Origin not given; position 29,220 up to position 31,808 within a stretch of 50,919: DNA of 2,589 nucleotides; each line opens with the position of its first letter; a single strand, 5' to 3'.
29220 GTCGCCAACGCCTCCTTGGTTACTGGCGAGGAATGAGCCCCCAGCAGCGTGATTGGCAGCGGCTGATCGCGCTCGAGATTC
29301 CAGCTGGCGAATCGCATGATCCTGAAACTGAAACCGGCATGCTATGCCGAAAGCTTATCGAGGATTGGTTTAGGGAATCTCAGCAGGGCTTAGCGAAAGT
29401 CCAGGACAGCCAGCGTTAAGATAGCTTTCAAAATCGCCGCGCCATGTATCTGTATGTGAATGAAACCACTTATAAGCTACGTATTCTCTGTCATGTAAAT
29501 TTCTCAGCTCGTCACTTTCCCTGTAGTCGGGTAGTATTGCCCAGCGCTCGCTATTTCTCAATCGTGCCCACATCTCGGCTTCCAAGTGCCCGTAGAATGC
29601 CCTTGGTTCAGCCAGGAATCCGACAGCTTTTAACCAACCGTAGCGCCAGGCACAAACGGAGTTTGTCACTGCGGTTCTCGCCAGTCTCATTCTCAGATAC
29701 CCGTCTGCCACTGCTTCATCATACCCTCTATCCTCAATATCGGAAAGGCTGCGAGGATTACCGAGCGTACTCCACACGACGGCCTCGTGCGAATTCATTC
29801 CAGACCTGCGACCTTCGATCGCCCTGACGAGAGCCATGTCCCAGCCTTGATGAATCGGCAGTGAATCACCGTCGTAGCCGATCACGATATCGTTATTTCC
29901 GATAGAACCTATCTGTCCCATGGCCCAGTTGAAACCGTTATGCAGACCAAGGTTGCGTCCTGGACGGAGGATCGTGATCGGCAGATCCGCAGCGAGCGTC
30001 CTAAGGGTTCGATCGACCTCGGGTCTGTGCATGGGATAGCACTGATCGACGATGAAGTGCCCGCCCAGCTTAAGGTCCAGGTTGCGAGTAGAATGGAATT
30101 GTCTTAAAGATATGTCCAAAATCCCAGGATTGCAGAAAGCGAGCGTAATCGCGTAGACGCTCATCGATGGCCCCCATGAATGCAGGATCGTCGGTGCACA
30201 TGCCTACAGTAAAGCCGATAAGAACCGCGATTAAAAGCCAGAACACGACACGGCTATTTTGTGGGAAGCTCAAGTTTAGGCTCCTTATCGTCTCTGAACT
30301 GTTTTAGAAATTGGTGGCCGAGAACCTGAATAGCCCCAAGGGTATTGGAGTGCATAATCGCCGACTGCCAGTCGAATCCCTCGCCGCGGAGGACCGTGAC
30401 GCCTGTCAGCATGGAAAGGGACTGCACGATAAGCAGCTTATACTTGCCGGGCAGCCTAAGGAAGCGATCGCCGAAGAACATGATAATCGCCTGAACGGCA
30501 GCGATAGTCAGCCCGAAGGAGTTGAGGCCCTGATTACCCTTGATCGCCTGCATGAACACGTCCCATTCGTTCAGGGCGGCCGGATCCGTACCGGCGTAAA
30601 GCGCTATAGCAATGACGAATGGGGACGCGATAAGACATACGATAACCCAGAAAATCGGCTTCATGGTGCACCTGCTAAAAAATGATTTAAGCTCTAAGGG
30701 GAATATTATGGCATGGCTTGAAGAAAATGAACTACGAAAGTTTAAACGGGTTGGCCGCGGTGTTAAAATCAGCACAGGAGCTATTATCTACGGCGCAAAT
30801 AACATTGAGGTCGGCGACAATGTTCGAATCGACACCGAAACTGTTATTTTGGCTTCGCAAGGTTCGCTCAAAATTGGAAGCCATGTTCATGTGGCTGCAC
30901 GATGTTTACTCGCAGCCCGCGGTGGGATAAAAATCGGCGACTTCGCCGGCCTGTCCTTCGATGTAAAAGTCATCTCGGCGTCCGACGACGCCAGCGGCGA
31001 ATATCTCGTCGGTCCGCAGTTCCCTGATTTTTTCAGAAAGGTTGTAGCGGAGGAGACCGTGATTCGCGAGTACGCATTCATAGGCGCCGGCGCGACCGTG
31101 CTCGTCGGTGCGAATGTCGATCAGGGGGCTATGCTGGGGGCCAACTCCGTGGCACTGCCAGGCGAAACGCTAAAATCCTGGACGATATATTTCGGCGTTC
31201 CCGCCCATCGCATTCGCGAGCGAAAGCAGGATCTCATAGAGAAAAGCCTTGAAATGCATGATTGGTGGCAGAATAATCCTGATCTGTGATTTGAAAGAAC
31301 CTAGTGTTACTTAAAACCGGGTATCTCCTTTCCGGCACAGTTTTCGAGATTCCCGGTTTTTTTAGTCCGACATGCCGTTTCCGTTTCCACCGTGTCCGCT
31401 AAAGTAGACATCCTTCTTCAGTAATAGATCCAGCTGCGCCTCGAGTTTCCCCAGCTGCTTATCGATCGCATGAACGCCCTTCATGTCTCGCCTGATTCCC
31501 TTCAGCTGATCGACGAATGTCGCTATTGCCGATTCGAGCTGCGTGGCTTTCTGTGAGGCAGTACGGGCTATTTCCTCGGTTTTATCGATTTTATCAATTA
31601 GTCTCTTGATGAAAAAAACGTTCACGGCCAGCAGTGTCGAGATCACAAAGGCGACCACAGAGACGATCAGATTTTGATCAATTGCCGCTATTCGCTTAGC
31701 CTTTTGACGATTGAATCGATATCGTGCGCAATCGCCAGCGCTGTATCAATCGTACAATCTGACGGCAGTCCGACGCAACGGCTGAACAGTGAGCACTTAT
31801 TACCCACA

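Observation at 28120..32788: Amino-sugar modification cluster attached to the tail-fibre gene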

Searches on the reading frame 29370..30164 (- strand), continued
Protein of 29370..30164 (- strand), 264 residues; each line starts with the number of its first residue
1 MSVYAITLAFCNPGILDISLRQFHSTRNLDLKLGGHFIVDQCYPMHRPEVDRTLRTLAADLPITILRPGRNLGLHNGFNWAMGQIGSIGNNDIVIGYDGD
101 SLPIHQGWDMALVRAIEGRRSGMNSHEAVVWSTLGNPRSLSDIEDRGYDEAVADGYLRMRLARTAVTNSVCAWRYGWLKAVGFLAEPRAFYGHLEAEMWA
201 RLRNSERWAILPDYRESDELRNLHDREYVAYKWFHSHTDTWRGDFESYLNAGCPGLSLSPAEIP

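Call 94: find_encoding_contigs(protein=P0181, flank=10000, max_places=2)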
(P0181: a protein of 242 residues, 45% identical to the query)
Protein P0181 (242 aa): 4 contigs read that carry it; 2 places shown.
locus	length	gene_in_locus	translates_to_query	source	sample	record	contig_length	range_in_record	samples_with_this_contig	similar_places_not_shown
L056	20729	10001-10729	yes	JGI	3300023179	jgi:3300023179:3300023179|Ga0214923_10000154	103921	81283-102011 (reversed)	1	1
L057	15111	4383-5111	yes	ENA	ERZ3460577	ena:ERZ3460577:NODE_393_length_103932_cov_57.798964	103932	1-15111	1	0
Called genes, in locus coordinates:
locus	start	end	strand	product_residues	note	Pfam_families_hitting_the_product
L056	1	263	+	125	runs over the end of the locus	-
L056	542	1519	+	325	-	PF01073:3Beta_HSD, PF01370:Epimerase, PF02719:Polysacc_synt_2, PF04321:RmlD_sub_bind, PF16363:GDP_Man_Dehyd, PF07993:NAD_binding_4 (weak)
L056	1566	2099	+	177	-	PF00908:dTDP_sugar_isom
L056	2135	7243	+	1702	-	PF18573:BclA_C (faint), PF07484:Collar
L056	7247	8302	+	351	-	-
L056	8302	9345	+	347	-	PF01041:DegT_DnrJ_EryC1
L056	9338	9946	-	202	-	PF14602:Hexapep_2 (faint), PF00132:Hexapep (faint)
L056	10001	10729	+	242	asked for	-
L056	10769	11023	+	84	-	-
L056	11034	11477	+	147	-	-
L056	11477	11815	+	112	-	-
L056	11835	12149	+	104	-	-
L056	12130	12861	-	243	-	PF01510:Amidase_2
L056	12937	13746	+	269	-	PF00226:DnaJ, PF01556:DnaJ_C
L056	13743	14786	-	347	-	-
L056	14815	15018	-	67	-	-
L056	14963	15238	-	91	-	-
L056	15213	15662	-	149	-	-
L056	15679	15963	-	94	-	-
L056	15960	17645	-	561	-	PF06213:CobT (weak), PF11775:CobT_C, PF00092:VWA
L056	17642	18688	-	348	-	PF13401:AAA_22 (faint), PF07726:AAA_3 (weak), PF07728:AAA_5, PF08406:CbbQ_C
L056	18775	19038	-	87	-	-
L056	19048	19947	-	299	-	PF00850:Hist_deacetyl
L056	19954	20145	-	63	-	-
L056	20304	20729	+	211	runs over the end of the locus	-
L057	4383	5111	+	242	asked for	-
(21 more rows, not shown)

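Call 106: search_protein_representatives(alignment_id=A2)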
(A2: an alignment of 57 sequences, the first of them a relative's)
Query: 57 sequences, 256 profile positions. Proteins with E-value up to 0.001 (for the whole library): 470; up to 1e-10: 375; up to 1e-30: 175. The best 150 are listed.
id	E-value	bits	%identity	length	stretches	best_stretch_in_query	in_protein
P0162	1.2e-113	395.0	-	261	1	1-255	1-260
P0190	3.0e-97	341.4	-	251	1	1-249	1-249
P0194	3.4e-95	334.6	-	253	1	2-256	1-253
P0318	4.3e-89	314.6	-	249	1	1-247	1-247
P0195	3.2e-85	302.0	-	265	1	1-251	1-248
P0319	5.7e-85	301.1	-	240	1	1-243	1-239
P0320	1.3e-84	300.0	-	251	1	1-244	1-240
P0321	8.0e-83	294.1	-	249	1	1-247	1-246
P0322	5.8e-82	291.3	-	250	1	1-244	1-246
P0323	2.6e-78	279.3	-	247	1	1-245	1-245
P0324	4.0e-78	278.7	-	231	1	16-245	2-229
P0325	1.1e-75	270.7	-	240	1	3-246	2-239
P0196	2.4e-74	266.3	-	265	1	2-244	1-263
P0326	1.3e-73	263.9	-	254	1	1-248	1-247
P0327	1.4e-73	263.8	-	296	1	1-252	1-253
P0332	3.8e-69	249.3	-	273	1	1-246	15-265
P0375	4.0e-50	186.9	-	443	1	2-246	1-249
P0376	4.6e-50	186.7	-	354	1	10-248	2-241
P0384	5.5e-47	176.7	-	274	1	4-243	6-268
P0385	6.0e-47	176.5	-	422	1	4-247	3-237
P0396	7.4e-45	169.7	-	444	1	4-245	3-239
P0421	8.8e-41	156.3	-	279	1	3-243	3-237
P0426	4.7e-40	153.9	-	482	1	1-247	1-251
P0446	3.9e-35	137.8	-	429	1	2-244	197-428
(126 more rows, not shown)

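Call 107: search_protein_families(library=pfam, proteins=[P0375, P0385, P0396, P0426, P0446, P0376, P0327, P0421, P0384, P0332], max_evalue=0.01)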
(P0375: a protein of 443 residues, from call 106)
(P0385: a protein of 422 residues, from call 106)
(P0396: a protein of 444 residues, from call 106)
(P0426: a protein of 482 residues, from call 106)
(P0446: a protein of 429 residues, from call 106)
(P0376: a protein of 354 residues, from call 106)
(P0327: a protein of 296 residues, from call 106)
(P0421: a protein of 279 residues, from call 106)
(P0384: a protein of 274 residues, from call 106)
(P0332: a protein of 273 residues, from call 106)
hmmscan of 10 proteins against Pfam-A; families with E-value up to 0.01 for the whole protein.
P0375 (443 aa): 1 family
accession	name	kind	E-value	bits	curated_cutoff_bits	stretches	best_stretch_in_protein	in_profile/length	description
PF13489.12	Methyltransf_23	-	8.2e-05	22.8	27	1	310-412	78-162/164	Methyltransferase domain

P0385 (422 aa): 2 families
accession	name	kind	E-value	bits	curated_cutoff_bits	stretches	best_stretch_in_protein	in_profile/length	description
PF13578.12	Methyltransf_24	-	5.5e-10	40.5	26.3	1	271-392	1-105/105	Methyltransferase domain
PF09905.14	VF530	-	0.0089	16.6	27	0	237-272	11-46/63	DNA-binding protein VF530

P0396 (444 aa): 3 families
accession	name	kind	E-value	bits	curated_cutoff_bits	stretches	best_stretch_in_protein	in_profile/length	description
PF13578.12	Methyltransf_24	-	1.5e-13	51.9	26.3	1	283-391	1-105/105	Methyltransferase domain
PF04989.18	RMNT_CmcI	-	2.8e-06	27.6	23.2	1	283-390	37-147/206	Rhamnosyl O-methyltransferase/CmcI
PF00535.33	Glycos_transf_2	-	0.00078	19.9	23.3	1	7-118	5-114/168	Glycosyl transferase family 2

P0426 (482 aa): 3 families
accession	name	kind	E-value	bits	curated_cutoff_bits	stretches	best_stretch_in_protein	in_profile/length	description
PF13578.12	Methyltransf_24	-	1.5e-12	48.7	26.3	1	310-415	3-105/105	Methyltransferase domain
PF00535.33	Glycos_transf_2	-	3.2e-05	24.4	23.3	1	53-126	38-113/168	Glycosyl transferase family 2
PF16836.11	PSY3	-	0.0098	15.9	25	0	34-88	127-187/215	Shu complex component Psy3, DNA-binding description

P0446 (429 aa): 4 families
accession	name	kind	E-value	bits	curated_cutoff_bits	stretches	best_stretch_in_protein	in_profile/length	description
PF13578.12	Methyltransf_24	-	1.4e-15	58.5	26.3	1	48-158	1-105/105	Methyltransferase domain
PF00535.33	Glycos_transf_2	-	2.6e-11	44.2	23.3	1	202-311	4-115/168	Glycosyl transferase family 2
PF05711.17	TylF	-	2.3e-05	24.2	23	1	78-166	156-237/264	Macrocin-O-methyltransferase (TylF)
PF04989.18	RMNT_CmcI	-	4e-05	23.9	23.2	1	48-159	37-149/206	Rhamnosyl O-methyltransferase/CmcI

P0376 (354 aa): 3 families
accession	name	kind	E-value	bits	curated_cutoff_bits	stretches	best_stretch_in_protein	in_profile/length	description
PF13578.12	Methyltransf_24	-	0.0011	20.3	26.3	1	274-309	1-36/105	Methyltransferase domain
PF04989.18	RMNT_CmcI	-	0.0015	18.7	23.2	1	259-304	22-68/206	Rhamnosyl O-methyltransferase/CmcI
PF24023.1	DUF7335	-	0.0044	17.8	27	1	298-349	12-61/101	Family of unknown function (DUF7335)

P0327 (296 aa): 0 families

P0421 (279 aa): 1 family
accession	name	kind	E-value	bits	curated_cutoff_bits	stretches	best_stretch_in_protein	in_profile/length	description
PF00535.33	Glycos_transf_2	-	0.0013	19.1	23.3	1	4-109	1-105/168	Glycosyl transferase family 2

P0384 (274 aa): 0 families

P0332 (273 aa): 0 families

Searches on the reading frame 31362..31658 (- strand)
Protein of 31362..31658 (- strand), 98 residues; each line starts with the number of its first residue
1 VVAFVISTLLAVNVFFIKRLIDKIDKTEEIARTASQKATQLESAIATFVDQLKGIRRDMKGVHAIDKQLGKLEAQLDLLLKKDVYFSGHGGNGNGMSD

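Call 3: search_protein_families(library=pfam, proteins=[window:31362-31658:-], max_evalue=0.01)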
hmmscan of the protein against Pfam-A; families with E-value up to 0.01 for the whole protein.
window:31362-31658:- (98 aa): 0 families

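Call 4: search_protein_families(library=phrogs, proteins=[window:31362-31658:-], max_evalue=0.001)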
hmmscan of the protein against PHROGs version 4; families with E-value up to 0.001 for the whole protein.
window:31362-31658:- (98 aa): 1 family
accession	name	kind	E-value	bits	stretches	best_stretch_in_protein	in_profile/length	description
phrog_6179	-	unknown function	2.5e-06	29.1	1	3-80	8-85/93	-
